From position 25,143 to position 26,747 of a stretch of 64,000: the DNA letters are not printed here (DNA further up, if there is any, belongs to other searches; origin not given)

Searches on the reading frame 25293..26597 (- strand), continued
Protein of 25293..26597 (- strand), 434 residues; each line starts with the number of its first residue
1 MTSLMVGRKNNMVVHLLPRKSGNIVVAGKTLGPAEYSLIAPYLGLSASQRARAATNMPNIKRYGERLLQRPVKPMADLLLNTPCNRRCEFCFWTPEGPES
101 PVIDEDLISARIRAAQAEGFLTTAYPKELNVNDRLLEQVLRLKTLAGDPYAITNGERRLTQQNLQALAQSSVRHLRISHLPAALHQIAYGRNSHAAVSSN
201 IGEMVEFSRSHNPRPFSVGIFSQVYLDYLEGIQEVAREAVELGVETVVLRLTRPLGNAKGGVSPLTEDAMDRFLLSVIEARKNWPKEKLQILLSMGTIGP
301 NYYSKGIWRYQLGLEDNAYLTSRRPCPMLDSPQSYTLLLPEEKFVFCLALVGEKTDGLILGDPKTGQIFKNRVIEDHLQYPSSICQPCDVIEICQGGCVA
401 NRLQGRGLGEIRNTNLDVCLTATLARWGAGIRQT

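Call 63: fold_search(model_id=the predicted structure, library=pdb)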
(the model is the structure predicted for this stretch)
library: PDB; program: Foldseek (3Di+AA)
matches with E <= 10: 1887; with E <= 0.001: 47
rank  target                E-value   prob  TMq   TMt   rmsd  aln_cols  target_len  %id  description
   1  5v1t_A                3.1e-11  1.00  0.55  0.53   6.6       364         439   13  Crystal structure of Streptococcus suis SuiB bound to precursor peptide SuiA (released 2017-08-30)
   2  5v1q_B                4.1e-11  1.00  0.54  0.52   5.0       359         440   13  Crystal structure of Streptococcus suis SuiB (released 2017-08-30)
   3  6efn                  9.2e-11  1.00  0.44  0.48  10.7       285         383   18  Structure of a RiPP maturase, SkfB (released 2018-10-24)
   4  5v1q_A                9.8e-11  1.00  0.54  0.53   7.2       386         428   13  Crystal structure of Streptococcus suis SuiB (released 2017-08-30)
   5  5v1s_A                1.8e-10  1.00  0.51  0.51   6.9       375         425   14  Crystal structure of Streptococcus suis SuiB bound to S-adenosylmethionine (released 2017-08-30)
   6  5v1s_B                2.4e-10  1.00  0.51  0.50   7.2       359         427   14  Crystal structure of Streptococcus suis SuiB bound to S-adenosylmethionine (released 2017-08-30)
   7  5why_B                2.0e-09  1.00  0.57  0.57  10.3       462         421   14  Structural Insights into Thioether Bond Formation in the Biosynthesis of Sactipeptides (released 2017-07-26)
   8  8hzv_A                2.7e-09  1.00  0.42  0.38   6.0       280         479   18  The crystal structure of a Radical SAM Enzyme DesII (released 2024-07-10)
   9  8hzv_C                3.2e-09  1.00  0.43  0.39   7.9       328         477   17  The crystal structure of a Radical SAM Enzyme DesII (released 2024-07-10)
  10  8hzv_B                7.2e-09  1.00  0.41  0.37   9.3       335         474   18  The crystal structure of a Radical SAM Enzyme DesII (released 2024-07-10)
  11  8hzv_D                1.6e-08  1.00  0.43  0.39   9.4       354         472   16  The crystal structure of a Radical SAM Enzyme DesII (released 2024-07-10)
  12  8hzy_A                1.7e-08  1.00  0.41  0.38   8.5       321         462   16  The crystal structure of a Radical SAM Enzyme DesII (released 2024-07-10)
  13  8hzy_B                2.4e-08  1.00  0.39  0.36   6.8       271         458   17  The crystal structure of a Radical SAM Enzyme DesII (released 2024-07-10)
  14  5why_A                3.2e-08  1.00  0.56  0.57   9.7       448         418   13  Structural Insights into Thioether Bond Formation in the Biosynthesis of Sactipeptides (released 2017-07-26)
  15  4k37_B                2.8e-07  1.00  0.52  0.58   7.0       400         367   12  Native anSMEcpe with bound AdoMet (released 2013-05-08)
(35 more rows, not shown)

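Call 73: search_protein_families(library=pfam, proteins=[L001:11186-12622:-, L001:8781-9998:+], max_evalue=0.001)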
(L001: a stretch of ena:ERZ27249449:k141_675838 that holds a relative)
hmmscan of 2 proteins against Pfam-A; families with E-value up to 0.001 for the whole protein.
L001:11186-12622:- (478 aa): 1 family
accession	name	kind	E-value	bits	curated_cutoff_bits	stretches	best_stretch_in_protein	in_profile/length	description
PF05222.21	AlaDh_PNT_N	-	1.2e-18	68.1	30.4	1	15-145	2-135/136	Alanine dehydrogenase/PNT, N-terminal domain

L001:8781-9998:+ (405 aa): 2 families
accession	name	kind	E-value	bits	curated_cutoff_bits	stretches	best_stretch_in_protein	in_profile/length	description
PF16653.10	Sacchrp_dh_C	-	3.8e-70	237.5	31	1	90-396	1-265/265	Saccharopine dehydrogenase C-terminal domain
PF03435.24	Sacchrp_dh_NADP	-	3.9e-06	27.7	25.1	1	8-84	38-127/129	Saccharopine dehydrogenase NADP binding domain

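Call 77: search_solved_structures(query=A2, max_evalue=1)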
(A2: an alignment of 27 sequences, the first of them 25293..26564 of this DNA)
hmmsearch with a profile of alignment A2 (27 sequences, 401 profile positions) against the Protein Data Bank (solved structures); distinct sequences matched with E-value up to 1: 40.
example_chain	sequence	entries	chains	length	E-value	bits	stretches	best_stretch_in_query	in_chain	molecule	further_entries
5wgg_A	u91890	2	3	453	4.7e-15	58.5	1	32-374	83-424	Radical SAM domain protein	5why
6efn_A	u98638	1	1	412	5.9e-15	58.2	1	49-259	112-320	Sporulation killing factor maturation protein SkfB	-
6c8v_A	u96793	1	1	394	1.1e-14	57.3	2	53-271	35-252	Coenzyme PQQ synthesis protein E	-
7vob_C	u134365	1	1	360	4.8e-12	48.6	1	52-219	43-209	Cytosylglucuronate decarboxylase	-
7voc_C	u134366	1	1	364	4.9e-12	48.6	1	52-219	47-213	Cytosylglucuronate decarboxylase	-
7tol_A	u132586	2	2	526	3.1e-11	45.9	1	41-218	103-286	glycerol dibiphytanyl glycerol tetraether - macrocyclic archaeol synthase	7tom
4k37_A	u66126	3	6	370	3.3e-10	42.5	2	53-246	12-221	Anaerobic sulfatase-maturating enzyme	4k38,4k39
4k36_A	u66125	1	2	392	4.6e-10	42.1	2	53-246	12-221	Anaerobic sulfatase-maturating enzyme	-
1tv7_A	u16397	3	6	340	6.9e-10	41.5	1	48-245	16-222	Molybdenum cofactor biosynthesis protein A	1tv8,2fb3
2fb2_A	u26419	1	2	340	6.9e-10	41.5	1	49-245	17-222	Molybdenum cofactor biosynthesis protein A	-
7bi7_A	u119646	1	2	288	3e-07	32.8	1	49-238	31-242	FeMo cofactor biosynthesis protein NifB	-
7jmb_A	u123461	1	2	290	3.1e-07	32.8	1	49-238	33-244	Nitrogenase iron-molybdenum cofactor biosynthesis protein NifB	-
7jma_A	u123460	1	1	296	3.4e-07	32.6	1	49-238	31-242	Nitrogenase iron-molybdenum cofactor biosynthesis protein NifB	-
8ai6_A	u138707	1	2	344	6.7e-07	31.7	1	44-231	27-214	Putative peptide biosynthesis protein YydG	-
8ai3_A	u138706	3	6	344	7.1e-07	31.6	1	44-231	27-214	Putative peptide biosynthesis protein YydG | Radical SAM core domain-containing protein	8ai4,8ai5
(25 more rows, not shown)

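Call 79: search_solved_structures(query=A2, max_evalue=1e-9, show_alignments=1)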
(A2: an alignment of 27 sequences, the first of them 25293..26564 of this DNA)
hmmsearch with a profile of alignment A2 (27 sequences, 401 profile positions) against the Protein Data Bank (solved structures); distinct sequences matched with E-value up to 1e-9: 10.
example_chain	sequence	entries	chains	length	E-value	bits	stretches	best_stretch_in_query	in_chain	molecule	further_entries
5wgg_A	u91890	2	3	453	4.7e-15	58.5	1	32-374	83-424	Radical SAM domain protein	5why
6efn_A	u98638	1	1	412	5.9e-15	58.2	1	49-259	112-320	Sporulation killing factor maturation protein SkfB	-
6c8v_A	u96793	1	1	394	1.1e-14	57.3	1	53-271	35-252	Coenzyme PQQ synthesis protein E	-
7vob_C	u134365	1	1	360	4.8e-12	48.6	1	52-219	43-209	Cytosylglucuronate decarboxylase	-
7voc_C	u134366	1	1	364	4.9e-12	48.6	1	52-219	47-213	Cytosylglucuronate decarboxylase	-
7tol_A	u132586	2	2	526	3.1e-11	45.9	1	41-218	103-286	glycerol dibiphytanyl glycerol tetraether - macrocyclic archaeol synthase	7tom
4k37_A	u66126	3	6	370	3.3e-10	42.5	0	53-246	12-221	Anaerobic sulfatase-maturating enzyme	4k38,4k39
4k36_A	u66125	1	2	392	4.6e-10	42.1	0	53-246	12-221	Anaerobic sulfatase-maturating enzyme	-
1tv7_A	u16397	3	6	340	6.9e-10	41.5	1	48-245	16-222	Molybdenum cofactor biosynthesis protein A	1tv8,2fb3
2fb2_A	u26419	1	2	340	6.9e-10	41.5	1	49-245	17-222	Molybdenum cofactor biosynthesis protein A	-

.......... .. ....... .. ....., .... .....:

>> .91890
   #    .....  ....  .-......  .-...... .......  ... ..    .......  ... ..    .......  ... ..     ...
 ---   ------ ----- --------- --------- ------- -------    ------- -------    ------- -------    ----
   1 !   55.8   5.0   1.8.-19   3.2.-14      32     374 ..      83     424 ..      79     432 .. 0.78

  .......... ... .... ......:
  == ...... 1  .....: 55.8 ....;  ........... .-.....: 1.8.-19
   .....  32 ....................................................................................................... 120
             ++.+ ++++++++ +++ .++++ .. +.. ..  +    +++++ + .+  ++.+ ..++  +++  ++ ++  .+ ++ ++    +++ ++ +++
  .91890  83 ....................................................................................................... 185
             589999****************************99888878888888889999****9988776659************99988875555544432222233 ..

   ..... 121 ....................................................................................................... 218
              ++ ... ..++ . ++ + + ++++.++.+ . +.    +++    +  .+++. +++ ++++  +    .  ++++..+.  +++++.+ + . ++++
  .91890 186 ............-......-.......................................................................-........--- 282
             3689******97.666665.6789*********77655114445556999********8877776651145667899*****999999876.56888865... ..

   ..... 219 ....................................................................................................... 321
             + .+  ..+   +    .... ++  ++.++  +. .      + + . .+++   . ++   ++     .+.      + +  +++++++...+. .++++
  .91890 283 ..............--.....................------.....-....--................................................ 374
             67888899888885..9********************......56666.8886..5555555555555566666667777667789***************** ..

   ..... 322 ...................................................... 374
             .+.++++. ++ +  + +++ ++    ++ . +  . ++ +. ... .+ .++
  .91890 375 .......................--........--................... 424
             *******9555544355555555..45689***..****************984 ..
